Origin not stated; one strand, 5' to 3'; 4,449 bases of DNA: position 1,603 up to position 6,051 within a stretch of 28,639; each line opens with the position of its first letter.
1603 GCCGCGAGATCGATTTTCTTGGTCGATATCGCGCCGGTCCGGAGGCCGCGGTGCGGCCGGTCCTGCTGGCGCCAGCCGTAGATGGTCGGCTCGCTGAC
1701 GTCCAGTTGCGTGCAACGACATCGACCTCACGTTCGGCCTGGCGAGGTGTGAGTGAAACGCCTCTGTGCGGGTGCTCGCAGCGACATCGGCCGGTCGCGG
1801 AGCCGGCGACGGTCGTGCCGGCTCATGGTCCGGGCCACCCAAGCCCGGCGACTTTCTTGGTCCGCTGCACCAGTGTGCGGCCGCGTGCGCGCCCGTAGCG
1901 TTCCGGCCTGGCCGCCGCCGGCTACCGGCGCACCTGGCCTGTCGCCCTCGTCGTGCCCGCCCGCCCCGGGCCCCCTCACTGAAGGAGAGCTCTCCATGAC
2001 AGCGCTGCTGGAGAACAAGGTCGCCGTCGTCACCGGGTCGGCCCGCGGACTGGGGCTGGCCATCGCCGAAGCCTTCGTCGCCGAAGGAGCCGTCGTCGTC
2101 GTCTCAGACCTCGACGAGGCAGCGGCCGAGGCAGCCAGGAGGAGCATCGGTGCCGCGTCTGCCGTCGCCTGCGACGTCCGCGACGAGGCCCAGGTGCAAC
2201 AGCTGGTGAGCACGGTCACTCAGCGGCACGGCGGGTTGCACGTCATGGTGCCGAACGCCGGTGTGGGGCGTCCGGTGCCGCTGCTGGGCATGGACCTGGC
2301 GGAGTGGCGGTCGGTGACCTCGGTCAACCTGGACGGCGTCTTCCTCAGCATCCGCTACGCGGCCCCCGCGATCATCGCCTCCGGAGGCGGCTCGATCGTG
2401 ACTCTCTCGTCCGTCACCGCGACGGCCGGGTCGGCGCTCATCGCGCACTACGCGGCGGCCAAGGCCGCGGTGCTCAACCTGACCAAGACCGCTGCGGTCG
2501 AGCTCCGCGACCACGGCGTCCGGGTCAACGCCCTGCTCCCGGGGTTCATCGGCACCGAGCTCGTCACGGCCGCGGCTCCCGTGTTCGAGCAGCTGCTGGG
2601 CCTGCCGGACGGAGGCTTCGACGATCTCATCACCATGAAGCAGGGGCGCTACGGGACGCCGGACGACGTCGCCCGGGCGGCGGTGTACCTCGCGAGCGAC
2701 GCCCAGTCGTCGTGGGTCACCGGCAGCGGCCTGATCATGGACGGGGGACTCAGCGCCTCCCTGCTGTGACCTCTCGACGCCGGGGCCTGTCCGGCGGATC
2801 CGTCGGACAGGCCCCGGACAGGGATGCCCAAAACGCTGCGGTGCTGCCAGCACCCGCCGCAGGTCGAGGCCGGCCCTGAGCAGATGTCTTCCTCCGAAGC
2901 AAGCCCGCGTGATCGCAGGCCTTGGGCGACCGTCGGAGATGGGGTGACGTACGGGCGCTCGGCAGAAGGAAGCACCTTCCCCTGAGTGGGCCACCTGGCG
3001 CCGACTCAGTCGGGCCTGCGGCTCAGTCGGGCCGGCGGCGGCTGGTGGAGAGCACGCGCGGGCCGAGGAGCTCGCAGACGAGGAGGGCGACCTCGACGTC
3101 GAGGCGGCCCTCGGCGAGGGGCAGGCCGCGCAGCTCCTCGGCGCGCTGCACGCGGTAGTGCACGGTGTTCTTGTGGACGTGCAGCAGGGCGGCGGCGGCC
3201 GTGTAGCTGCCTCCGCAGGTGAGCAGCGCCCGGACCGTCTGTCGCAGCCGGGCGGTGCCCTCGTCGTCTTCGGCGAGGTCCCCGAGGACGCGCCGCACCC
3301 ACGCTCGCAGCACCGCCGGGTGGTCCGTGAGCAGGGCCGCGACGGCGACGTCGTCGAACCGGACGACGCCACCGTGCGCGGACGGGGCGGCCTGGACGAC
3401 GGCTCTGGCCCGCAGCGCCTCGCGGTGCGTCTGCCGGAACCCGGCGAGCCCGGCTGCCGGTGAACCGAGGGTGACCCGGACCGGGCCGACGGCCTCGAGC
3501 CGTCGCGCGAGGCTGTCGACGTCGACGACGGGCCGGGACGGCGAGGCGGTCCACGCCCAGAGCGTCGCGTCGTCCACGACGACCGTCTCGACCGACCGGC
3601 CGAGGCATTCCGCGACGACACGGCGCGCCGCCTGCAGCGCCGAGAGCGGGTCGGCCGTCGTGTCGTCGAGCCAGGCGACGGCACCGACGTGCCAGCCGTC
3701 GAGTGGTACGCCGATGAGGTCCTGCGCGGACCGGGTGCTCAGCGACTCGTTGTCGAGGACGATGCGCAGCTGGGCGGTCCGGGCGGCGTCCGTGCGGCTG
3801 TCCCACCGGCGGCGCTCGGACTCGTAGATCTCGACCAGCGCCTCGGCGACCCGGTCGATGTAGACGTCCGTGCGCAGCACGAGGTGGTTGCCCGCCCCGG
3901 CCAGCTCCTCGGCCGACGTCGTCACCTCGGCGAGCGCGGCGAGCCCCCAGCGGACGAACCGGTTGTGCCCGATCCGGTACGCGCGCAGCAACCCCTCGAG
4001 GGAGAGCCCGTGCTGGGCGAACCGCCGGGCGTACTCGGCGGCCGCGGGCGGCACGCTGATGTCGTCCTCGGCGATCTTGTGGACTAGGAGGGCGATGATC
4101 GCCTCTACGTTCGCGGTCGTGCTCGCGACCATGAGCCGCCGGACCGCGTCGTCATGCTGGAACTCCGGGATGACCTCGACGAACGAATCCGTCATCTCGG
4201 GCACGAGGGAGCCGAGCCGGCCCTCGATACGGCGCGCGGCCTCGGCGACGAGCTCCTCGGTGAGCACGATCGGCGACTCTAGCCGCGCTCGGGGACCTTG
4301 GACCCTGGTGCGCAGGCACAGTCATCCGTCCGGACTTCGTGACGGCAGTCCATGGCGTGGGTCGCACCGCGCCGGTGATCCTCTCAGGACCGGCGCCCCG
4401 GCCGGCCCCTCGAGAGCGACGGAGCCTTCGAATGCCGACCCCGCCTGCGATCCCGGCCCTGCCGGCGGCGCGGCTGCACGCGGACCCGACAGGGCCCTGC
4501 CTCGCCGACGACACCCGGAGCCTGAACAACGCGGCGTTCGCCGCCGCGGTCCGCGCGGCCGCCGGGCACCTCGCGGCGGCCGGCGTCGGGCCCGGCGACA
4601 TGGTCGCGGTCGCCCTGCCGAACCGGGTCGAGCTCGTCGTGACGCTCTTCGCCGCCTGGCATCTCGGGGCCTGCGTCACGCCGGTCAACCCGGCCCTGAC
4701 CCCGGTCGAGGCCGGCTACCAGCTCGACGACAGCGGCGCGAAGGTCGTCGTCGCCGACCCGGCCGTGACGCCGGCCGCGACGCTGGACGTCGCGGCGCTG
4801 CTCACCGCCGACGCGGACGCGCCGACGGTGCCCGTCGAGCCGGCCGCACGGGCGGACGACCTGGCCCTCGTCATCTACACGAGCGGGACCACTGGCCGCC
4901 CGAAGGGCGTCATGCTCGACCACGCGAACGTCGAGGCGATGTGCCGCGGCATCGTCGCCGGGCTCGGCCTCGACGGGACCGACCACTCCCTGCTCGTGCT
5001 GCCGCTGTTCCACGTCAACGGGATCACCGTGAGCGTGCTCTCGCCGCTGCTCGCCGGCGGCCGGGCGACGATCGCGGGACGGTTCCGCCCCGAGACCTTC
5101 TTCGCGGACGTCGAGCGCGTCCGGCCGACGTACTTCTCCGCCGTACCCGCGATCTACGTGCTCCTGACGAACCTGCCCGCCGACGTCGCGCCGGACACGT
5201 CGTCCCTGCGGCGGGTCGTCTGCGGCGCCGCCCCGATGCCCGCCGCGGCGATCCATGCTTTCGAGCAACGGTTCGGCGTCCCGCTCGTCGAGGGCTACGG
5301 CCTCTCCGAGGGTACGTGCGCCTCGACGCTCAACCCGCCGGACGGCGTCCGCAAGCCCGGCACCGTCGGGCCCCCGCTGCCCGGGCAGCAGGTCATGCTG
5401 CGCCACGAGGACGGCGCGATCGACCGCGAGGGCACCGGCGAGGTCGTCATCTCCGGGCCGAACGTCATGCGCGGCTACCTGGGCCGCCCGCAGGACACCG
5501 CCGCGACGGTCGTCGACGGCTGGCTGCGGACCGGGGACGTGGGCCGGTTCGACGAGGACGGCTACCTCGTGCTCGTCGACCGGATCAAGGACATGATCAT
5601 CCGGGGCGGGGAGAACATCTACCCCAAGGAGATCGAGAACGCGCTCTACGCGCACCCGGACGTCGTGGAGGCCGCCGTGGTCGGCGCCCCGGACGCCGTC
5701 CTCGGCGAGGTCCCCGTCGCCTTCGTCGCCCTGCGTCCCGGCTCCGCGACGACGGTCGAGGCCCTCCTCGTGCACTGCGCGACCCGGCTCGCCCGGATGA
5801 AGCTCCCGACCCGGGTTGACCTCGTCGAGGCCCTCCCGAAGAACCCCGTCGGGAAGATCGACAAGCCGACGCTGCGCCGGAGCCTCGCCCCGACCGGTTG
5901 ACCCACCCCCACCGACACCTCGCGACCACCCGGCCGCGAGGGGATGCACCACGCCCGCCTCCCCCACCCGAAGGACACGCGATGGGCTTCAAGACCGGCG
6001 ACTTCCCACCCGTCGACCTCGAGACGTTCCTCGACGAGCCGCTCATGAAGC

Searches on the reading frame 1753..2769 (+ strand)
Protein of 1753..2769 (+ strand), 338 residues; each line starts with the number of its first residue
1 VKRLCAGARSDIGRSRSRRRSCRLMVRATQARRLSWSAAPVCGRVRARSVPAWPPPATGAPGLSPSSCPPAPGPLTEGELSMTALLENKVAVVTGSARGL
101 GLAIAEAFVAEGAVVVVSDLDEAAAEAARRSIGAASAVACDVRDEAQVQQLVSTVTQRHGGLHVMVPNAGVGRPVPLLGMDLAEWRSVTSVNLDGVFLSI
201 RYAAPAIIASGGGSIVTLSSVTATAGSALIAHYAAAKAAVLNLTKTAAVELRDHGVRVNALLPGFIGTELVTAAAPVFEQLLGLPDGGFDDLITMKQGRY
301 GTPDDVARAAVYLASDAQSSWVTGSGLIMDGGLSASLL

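Call 13: search_protein_families(library=pfam, proteins=[window:1753-2769:+], max_evalue=0.001)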
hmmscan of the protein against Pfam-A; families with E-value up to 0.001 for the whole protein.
window:1753-2769:+ (338 aa): 4 families
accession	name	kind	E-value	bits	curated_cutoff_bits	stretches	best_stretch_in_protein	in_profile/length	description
PF13561.12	adh_short_C2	-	1.4e-57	195.4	27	1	95-334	1-236/236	Enoyl-(Acyl carrier protein) reductase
PF00106.31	adh_short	-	4.8e-50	170.2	26.6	1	89-273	1-189/195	short chain dehydrogenase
PF08659.16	KR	-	1.3e-11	45.2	22.6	1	92-240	4-156/180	KR domain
PF23441.1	SDR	-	0.00026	20.9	27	1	86-275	5-203/258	SDR-like rossmann domain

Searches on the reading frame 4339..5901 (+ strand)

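Call 13: search_protein_families(library=pfam, proteins=[window:4339-5901:+], max_evalue=0.001)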
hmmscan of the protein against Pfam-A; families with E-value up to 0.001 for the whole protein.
window:4339-5901:+ (520 aa): 2 families
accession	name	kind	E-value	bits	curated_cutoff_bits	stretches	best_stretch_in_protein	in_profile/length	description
PF00501.34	AMP-binding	-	3.5e-86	289.8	29.9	1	50-381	9-384/384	AMP-binding enzyme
PF13193.12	AMP-binding_C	-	1.1e-20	74.8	24.5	1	431-506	1-76/76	AMP-binding enzyme C-terminal domain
